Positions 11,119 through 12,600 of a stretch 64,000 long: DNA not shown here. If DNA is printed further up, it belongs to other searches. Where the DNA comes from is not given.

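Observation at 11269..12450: HWE histidine kinase whose sensor is an ethylene-binding-domain look-alike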

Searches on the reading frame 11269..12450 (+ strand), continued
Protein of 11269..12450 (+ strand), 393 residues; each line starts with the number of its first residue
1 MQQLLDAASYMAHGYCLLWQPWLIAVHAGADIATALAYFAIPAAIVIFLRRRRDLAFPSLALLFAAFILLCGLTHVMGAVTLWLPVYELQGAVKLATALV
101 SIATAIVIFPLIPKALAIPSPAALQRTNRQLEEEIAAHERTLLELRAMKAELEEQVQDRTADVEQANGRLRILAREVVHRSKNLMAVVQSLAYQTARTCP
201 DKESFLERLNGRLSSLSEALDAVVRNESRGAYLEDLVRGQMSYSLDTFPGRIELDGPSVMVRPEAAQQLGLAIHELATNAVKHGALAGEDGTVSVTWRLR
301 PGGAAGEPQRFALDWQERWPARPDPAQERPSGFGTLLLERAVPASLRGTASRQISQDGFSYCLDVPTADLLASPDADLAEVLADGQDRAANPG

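Call 39: search_protein_families(library=pfam, proteins=[L044:5917-7350:+, L065:5938-7377:+, L019:5998-7143:+, L018:5962-8421:+, L027:5974-7569:+, L044:3362-4168:+, L044:4925-5308:+, L019:7621-8004:+, L018:5050-5928:+], max_evalue=0.001)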
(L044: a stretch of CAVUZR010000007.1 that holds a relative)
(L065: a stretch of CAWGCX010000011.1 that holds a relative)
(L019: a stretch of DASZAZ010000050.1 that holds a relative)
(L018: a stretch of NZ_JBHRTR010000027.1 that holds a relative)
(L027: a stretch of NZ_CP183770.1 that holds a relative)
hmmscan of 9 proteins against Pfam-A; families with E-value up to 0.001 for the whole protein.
L044:5917-7350:+ (478 aa): 3 families
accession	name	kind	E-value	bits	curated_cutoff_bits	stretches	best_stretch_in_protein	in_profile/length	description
PF07536.20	HWE_HK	-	1.2e-22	80.8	22.8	1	287-369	1-82/83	HWE histidine kinase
PF08448.16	PAS_4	-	6.8e-15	55.7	23.1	1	172-276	3-110/110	PAS fold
PF25487.1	ETR1_N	-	5.3e-12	46.3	27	1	28-120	4-96/97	Ethylene receptor 1-like, N-terminal domain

L065:5938-7377:+ (480 aa): 6 families
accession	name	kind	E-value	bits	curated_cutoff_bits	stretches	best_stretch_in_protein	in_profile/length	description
PF25487.1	ETR1_N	-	2e-24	86.1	27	1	26-123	2-97/97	Ethylene receptor 1-like, N-terminal domain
PF07536.20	HWE_HK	-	1.4e-23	83.9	22.8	1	289-370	1-82/83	HWE histidine kinase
PF08448.16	PAS_4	-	6.9e-13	49.2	23.1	1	176-277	7-109/110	PAS fold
PF13581.12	HATPase_c_2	-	4.8e-05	23.8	27.4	1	372-433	22-81/127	Histidine kinase-like ATPase domain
PF07568.18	HisKA_2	-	0.00028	21.3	22.3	1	289-339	1-53/76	Histidine kinase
PF13426.13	PAS_9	-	0.00054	20.6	27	0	196-275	24-103/103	PAS domain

L019:5998-7143:+ (382 aa): 4 families
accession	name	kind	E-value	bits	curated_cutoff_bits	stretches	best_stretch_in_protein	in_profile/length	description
PF25487.1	ETR1_N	-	2.1e-27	95.7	27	1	24-118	2-96/97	Ethylene receptor 1-like, N-terminal domain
PF07536.20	HWE_HK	-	1.2e-23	84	22.8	1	164-244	1-82/83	HWE histidine kinase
PF07568.18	HisKA_2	-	6.1e-08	33.1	22.3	1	164-215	1-53/76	Histidine kinase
PF02518.31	HATPase_c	-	1.1e-05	26.2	26.4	1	255-348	5-110/111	Histidine kinase-, DNA gyrase B-, and HSP90-like ATPase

L018:5962-8421:+ (820 aa): 5 families
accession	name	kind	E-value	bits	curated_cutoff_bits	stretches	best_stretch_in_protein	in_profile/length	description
PF25487.1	ETR1_N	-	2.3e-37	127.6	27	1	28-123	2-97/97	Ethylene receptor 1-like, N-terminal domain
PF02518.31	HATPase_c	-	7.8e-29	100.8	26.4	1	301-413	2-110/111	Histidine kinase-, DNA gyrase B-, and HSP90-like ATPase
PF00072.30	Response_reg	-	1.5e-23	83.5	30.2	1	573-685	1-110/111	Response regulator receiver domain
PF00512.31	HisKA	-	1.7e-17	63.7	26.9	1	188-253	1-66/66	His Kinase A (phospho-acceptor) domain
PF01627.28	Hpt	-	3.2e-07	30.9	24.6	1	738-814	6-84/84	Hpt domain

L027:5974-7569:+ (532 aa): 4 families
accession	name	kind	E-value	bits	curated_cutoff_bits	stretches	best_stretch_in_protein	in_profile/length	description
PF25487.1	ETR1_N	-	2.8e-36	124.1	27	1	26-121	2-97/97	Ethylene receptor 1-like, N-terminal domain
PF02518.31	HATPase_c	-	1.2e-18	68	26.4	1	278-394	2-110/111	Histidine kinase-, DNA gyrase B-, and HSP90-like ATPase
PF00072.30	Response_reg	-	2.1e-17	63.7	30.2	1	419-526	1-110/111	Response regulator receiver domain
PF00512.31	HisKA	-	6e-07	29.9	26.9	1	172-234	3-64/66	His Kinase A (phospho-acceptor) domain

L044:3362-4168:+ (269 aa): 4 families
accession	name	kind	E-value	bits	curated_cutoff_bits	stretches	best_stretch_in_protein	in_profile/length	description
PF22029.2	PhyR_sigma2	-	1.2e-25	89.7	27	1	7-60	1-54/55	Sigma2 domain of PhyR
PF22233.2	PhyR_sigma-like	-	2.6e-21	75.6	27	1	87-136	1-50/50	Response regulator PhyR, sigma-like domain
PF00072.30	Response_reg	-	6.4e-11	42.8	30.2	1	141-247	1-108/111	Response regulator receiver domain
PF08281.18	Sigma70_r4_2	-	2.6e-06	27.4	25.7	1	84-119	5-40/54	Sigma-70, region 4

L044:4925-5308:+ (128 aa): 1 family
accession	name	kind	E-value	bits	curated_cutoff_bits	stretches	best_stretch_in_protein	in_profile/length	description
PF00072.30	Response_reg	-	6e-05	23.6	30.2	1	16-72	1-56/111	Response regulator receiver domain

L019:7621-8004:+ (128 aa): 1 family
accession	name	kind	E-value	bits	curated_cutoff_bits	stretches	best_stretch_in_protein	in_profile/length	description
PF00072.30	Response_reg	-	3.5e-15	56.6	30.2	1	4-87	1-81/111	Response regulator receiver domain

L018:5050-5928:+ (293 aa): 2 families
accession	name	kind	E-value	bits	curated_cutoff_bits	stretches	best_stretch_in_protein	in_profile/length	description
PF00072.30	Response_reg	-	1.1e-21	77.5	30.2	1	66-175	1-111/111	Response regulator receiver domain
PF00486.34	Trans_reg_C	-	6e-18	65.1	26.2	1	214-288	3-77/77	Transcriptional regulatory protein, C terminal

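Call 52: search_protein_families(library=pfam, alignment_id=A2, max_evalue=0.001)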
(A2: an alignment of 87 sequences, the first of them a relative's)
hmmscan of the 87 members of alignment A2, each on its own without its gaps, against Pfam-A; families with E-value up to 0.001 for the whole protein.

A. member 1, P0020 (371 aa): 3 families
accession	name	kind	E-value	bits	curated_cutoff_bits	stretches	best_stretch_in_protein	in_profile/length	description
PF25487.1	ETR1_N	-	1.7e-34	118.4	27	1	24-118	2-96/97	Ethylene receptor 1-like, N-terminal domain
PF07536.20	HWE_HK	-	1.1e-23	84.2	22.8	1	177-257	1-83/83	HWE histidine kinase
PF13581.12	HATPase_c_2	-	5.4e-05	23.6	27.4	1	260-301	24-65/127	Histidine kinase-like ATPase domain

B. families by the number of members that match (of 87 scanned): 30 families (the first 25 are shown)
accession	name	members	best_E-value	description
PF25487.1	ETR1_N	87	1.6e-42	Ethylene receptor 1-like, N-terminal domain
PF08448.16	PAS_4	49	3e-49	PAS fold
PF02518.31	HATPase_c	47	2e-31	Histidine kinase-, DNA gyrase B-, and HSP90-like ATPase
PF00989.32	PAS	45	3.6e-51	PAS fold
PF00512.31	HisKA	43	1.6e-22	His Kinase A (phospho-acceptor) domain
PF13426.13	PAS_9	42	2.6e-55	PAS domain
PF13581.12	HATPase_c_2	32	2.5e-10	Histidine kinase-like ATPase domain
PF08447.18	PAS_3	29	1.2e-47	PAS fold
PF07536.20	HWE_HK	29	9.7e-26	HWE histidine kinase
PF13188.13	PAS_8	24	3e-22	PAS domain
PF00072.30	Response_reg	17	3.8e-23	Response regulator receiver domain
PF07568.18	HisKA_2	14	1.2e-19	Histidine kinase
PF00990.26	GGDEF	9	7.9e-52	Diguanylate cyclase, GGDEF domain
PF24820.1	Diguanyl_cycl_sensor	6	9.1e-09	Diguanylate cyclase-like sensor domain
PF00563.25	EAL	4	3.2e-70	EAL domain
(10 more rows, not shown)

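Call 53: predict_structure(alignment_id=A1)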
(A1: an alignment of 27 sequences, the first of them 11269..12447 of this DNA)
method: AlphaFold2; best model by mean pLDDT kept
length: 393 residues; sequences in the alignment: 27
mean_pLDDT: 85.2   pTM: 0.52
mean pLDDT of the five models: 85.2, 84.3, 82.6, 82.0, 79.9
residues with pLDDT >= 90: 191; 70-90: 144; 50-70: 56; < 50: 2
segments of 3 or more residues with pLDDT < 50: none
pLDDT, mean of each block of 10 residues (from residue 1): 59 56 81 89 92 89 89 80 61 75 83 86 94 97 97 96 91 82 83 88 93 83 71 94 95 97 93 95 92 97 89 96 63 89 96 94 96 67 65 56
secondary structure, 60 per line:
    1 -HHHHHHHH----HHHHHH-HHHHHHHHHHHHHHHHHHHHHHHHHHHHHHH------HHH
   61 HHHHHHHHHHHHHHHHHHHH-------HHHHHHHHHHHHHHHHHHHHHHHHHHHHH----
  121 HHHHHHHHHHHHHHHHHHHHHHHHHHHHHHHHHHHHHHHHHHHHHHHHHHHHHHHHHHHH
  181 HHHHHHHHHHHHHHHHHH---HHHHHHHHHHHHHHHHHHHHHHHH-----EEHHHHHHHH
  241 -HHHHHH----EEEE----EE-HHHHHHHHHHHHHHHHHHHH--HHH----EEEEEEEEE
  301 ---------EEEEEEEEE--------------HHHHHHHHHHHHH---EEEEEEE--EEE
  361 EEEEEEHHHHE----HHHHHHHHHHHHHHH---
elements in order: H2-9 H14-19 H21-51 H58-80 H88-116 H121-198 H202-225 H233-240 H242-247 E252-255 H263-282 E292-300 E310-318 H333-345 E349-355 E358-366 H367-370 H376-390

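Call 56: fold_search(model_id=the predicted structure, library=pdb)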
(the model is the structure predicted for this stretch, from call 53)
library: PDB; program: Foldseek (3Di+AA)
matches with E <= 10: 439; with E <= 0.001: 124
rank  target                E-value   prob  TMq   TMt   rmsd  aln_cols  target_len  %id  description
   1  6ph4_B                7.2e-17  1.00  0.45  0.39   3.5       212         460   32  Full length LOV-PAS-HK construct from the LOV-HK sensory protein from Brucella abortus (light-adapted, construct 15-48 (released 2020-12-30)
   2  5epv_A                4.0e-16  1.00  0.43  0.72   4.0       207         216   31  Histidine kinase domain from the LOV-HK blue-light receptor from Brucella abortus (released 2016-02-24)
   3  5epv_B                5.0e-16  1.00  0.42  0.78   3.3       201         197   33  Histidine kinase domain from the LOV-HK blue-light receptor from Brucella abortus (released 2016-02-24)
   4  5epv_D                2.8e-13  1.00  0.33  0.75   6.9       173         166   29  Histidine kinase domain from the LOV-HK blue-light receptor from Brucella abortus (released 2016-02-24)
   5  5epv_C                6.6e-13  1.00  0.33  0.72   6.9       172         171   29  Histidine kinase domain from the LOV-HK blue-light receptor from Brucella abortus (released 2016-02-24)
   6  4r39_B                6.8e-09  1.00  0.31  0.54   9.2       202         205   17  Histidine kinase domain from Erythrobacter litoralis EL346 blue-light activated histidine kinase (released 2014-12-03)
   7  4r39_A                8.1e-09  1.00  0.30  0.50   9.1       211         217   19  Histidine kinase domain from Erythrobacter litoralis EL346 blue-light activated histidine kinase (released 2014-12-03)
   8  4r39_C                1.6e-08  1.00  0.31  0.54   9.2       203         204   17  Histidine kinase domain from Erythrobacter litoralis EL346 blue-light activated histidine kinase (released 2014-12-03)
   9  4r3a_A                7.1e-08  1.00  0.33  0.39   5.6       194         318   17  Erythrobacter litoralis EL346 blue-light activated histidine kinase (released 2014-12-03)
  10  9eut_A                1.0e-07  1.00  0.28  0.17  10.6       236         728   17  Cryo-EM structure of the full-length Pseudomonas aeruginosa bacteriophytochrome in its Pr state (released 2024-09-04)
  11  4r3a_B                3.2e-07  1.00  0.29  0.40   4.4       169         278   20  Erythrobacter litoralis EL346 blue-light activated histidine kinase (released 2014-12-03)
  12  5idj                  4.6e-07  1.00  0.26  0.40  15.4       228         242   17  Bifunctional histidine kinase CckA (domains DHp-CA) in complex with ADP/Mg2+ (released 2016-10-05)
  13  6rh0_B                4.9e-07  1.00  0.29  0.46  10.0       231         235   14  Revisiting pH-gated conformational switch. Complex HK853-RR468 pH 5.5 (released 2020-02-19)
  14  4jas_A                6.2e-07  1.00  0.27  0.40  10.6       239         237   16  Structural basis of a rationally rewired protein-protein interface (HK853mutant A268V, A271G, T275M, V294T and D297E a (released 2013-09-04)
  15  6rfv_A                7.3e-07  1.00  0.29  0.46   9.4       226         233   13  Revisiting pH-gated conformational switch. Complex HK853-RR468 pH 7 (released 2020-02-19)
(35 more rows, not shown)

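Call 73: find_encoding_contigs(protein=P0050, flank=5000, max_places=1)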
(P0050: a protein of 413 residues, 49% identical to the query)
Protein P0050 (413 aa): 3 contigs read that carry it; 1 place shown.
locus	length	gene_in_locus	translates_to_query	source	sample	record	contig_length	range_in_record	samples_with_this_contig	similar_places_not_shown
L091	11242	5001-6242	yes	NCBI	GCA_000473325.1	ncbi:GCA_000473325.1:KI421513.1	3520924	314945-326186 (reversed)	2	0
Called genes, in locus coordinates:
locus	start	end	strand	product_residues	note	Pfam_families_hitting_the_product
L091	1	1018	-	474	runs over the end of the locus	PF00111:Fer2, PF01799:Fer2_2, PF00941:FAD_binding_5, PF03450:CO_deh_flav_C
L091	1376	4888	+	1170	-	PF02811:PHP, PF07733:DNA_pol3_alpha, PF17657:DNA_pol3_finger, PF14579:HHH_6, PF01336:tRNA_anti-codon (weak)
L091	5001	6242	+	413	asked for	PF25487:ETR1_N, PF07536:HWE_HK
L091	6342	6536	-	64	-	PF04102:SlyX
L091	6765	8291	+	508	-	PF13393:tRNA-synt_His, PF00587:tRNA-synt_2b (weak), PF13393:tRNA-synt_His, PF03129:HGTP_anticodon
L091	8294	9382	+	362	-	PF13393:tRNA-synt_His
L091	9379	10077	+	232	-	PF01634:HisG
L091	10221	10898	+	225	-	PF01965:DJ-1_PfpI, PF17124:ThiJ_like (faint)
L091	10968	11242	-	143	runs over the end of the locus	PF07370:DUF1489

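Call 74: find_encoding_contigs(protein=P0069, flank=5000, max_places=1)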
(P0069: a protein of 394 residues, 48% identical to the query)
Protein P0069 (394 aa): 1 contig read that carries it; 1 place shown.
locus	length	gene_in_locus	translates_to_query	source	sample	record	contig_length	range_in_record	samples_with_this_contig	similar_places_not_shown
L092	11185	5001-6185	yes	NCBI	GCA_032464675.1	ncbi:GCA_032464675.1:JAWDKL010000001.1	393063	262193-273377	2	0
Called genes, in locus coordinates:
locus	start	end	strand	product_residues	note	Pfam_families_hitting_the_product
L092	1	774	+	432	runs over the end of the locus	PF27526:XylA2_C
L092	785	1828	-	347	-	PF09949:APP1_cat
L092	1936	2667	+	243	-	PF04367:DUF502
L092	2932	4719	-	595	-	PF00496:SBP_bac_5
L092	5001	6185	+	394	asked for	PF25487:ETR1_N, PF07536:HWE_HK, PF13581:HATPase_c_2 (weak)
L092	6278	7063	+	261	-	PF00106:adh_short, PF08659:KR, PF23441:SDR (weak), PF13561:adh_short_C2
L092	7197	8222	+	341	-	PF01734:Patatin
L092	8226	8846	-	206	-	PF13560:HTH_31, PF01381:HTH_3, PF12844:HTH_19, PF07883:Cupin_2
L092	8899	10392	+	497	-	PF00501:AMP-binding, PF13193:AMP-binding_C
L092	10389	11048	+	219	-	PF01323:DSBA, PF13462:Thioredoxin_4 (faint)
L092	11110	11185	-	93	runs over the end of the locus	-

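Call 75: find_encoding_contigs(protein=P0094, flank=5000, max_places=1)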
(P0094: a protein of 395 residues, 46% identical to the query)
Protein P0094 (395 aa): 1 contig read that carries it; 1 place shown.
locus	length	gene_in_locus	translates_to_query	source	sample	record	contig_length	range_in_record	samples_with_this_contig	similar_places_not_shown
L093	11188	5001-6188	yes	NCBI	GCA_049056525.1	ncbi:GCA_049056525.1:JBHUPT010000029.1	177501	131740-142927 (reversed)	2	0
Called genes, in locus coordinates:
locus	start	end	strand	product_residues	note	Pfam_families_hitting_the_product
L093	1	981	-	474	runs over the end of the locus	PF00111:Fer2, PF01799:Fer2_2, PF00941:FAD_binding_5, PF03450:CO_deh_flav_C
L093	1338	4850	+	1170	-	PF02811:PHP, PF07733:DNA_pol3_alpha, PF17657:DNA_pol3_finger, PF14579:HHH_6, PF01336:tRNA_anti-codon (weak)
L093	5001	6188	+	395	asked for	PF25487:ETR1_N, PF07536:HWE_HK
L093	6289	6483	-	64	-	PF04102:SlyX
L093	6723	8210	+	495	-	PF13393:tRNA-synt_His, PF00587:tRNA-synt_2b (weak), PF03129:HGTP_anticodon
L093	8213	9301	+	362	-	PF13393:tRNA-synt_His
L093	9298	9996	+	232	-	PF01634:HisG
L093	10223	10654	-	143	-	PF07370:DUF1489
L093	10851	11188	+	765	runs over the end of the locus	PF00317:Ribonuc_red_lgN, PF02867:Ribonuc_red_lgC, PF12637:TSCPD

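Call 76: find_encoding_contigs(protein=P0022, flank=5000, max_places=1)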
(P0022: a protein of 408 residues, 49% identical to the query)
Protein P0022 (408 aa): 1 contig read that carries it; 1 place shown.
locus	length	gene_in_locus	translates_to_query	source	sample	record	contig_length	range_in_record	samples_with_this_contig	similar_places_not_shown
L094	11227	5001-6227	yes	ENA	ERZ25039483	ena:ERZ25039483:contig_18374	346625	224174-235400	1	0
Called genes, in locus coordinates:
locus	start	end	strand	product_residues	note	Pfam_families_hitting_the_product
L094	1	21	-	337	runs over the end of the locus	PF05175:MTS, PF13649:Methyltransf_25 (weak)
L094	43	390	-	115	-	PF02617:ClpS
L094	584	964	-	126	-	-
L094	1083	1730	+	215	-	PF00484:Pro_CA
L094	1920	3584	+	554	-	-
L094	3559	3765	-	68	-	-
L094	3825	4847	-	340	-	PF01118:Semialdhyde_dh, PF02774:Semialdhyde_dhC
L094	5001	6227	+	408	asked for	PF25487:ETR1_N, PF07536:HWE_HK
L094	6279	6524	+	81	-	PF13773:DUF4170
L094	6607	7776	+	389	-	PF04413:Glycos_transf_N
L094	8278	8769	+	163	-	PF02606:LpxK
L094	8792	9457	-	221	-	PF13462:Thioredoxin_4, PF01323:DSBA (faint)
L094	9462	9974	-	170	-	PF05258:DciA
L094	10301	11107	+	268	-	PF00633:HHH, PF14815:NUDIX_4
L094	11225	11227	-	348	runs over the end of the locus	PF08240:ADH_N, PF16912:Glu_dehyd_C, PF00107:ADH_zinc_N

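Call 78: find_encoding_contigs(protein=P0103, flank=6000, max_places=1)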
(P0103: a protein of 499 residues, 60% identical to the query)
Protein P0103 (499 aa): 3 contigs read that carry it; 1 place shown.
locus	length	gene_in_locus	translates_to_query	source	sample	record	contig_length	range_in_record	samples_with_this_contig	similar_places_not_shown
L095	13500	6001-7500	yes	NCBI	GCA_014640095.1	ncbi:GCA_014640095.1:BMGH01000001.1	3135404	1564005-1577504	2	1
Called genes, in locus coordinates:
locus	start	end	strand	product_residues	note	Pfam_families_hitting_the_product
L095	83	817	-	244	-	PF02592:Vut_1 (weak)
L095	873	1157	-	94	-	PF00830:Ribosomal_L28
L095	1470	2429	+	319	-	PF11306:DUF3108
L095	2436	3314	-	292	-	PF00561:Abhydrolase_1, PF12697:Abhydrolase_6, PF12146:Hydrolase_4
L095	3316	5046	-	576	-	PF13231:PMT_2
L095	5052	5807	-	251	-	PF00535:Glycos_transf_2, PF13641:Glyco_tranf_2_3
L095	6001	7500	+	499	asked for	PF25487:ETR1_N, PF13426:PAS_9 (faint), PF08447:PAS_3, PF07536:HWE_HK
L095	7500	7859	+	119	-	PF00072:Response_reg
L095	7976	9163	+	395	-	PF04235:DUF418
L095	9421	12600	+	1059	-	PF22527:DEXQc_Suv3, PF00271:Helicase_C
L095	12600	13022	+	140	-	-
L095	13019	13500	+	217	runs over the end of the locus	PF00132:Hexapep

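Call 79: find_encoding_contigs(protein=P0101, flank=6000, max_places=1)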
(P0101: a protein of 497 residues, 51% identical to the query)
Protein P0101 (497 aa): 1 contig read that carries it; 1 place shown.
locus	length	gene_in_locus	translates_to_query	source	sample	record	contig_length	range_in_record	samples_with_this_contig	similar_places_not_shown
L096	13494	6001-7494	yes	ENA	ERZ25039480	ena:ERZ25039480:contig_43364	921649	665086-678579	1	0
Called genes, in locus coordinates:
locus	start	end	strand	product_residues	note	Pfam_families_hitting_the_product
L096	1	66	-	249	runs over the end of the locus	PF00013:KH_1, PF00575:S1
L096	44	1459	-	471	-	PF01138:RNase_PH, PF03725:RNase_PH_C, PF03726:PNPase, PF01138:RNase_PH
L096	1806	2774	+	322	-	PF00561:Abhydrolase_1, PF12146:Hydrolase_4, PF12697:Abhydrolase_6, PF20408:Abhydrolase_11 (weak)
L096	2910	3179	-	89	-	PF00312:Ribosomal_S15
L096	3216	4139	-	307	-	PF01509:TruB_N, PF16198:TruB_C_2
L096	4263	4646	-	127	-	PF02033:RBFA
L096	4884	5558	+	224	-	PF05721:PhyH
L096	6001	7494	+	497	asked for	PF25487:ETR1_N, PF08448:PAS_4, PF08447:PAS_3, PF07536:HWE_HK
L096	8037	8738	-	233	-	-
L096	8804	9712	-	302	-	PF00480:ROK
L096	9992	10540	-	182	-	-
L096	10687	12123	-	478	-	PF00890:FAD_binding_2, PF01134:GIDA (weak), PF01266:DAO (faint), PF07992:Pyr_redox_2, PF12831:FAD_oxidored, PF13450:NAD_binding_8 (weak), PF00070:Pyr_redox, PF02852:Pyr_redox_dim, +3 more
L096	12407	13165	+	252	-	PF13505:OMP_b-brl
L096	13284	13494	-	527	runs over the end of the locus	PF00389:2-Hacid_dh, PF01842:ACT (faint), PF02826:2-Hacid_dh_C, PF19304:PGDH_inter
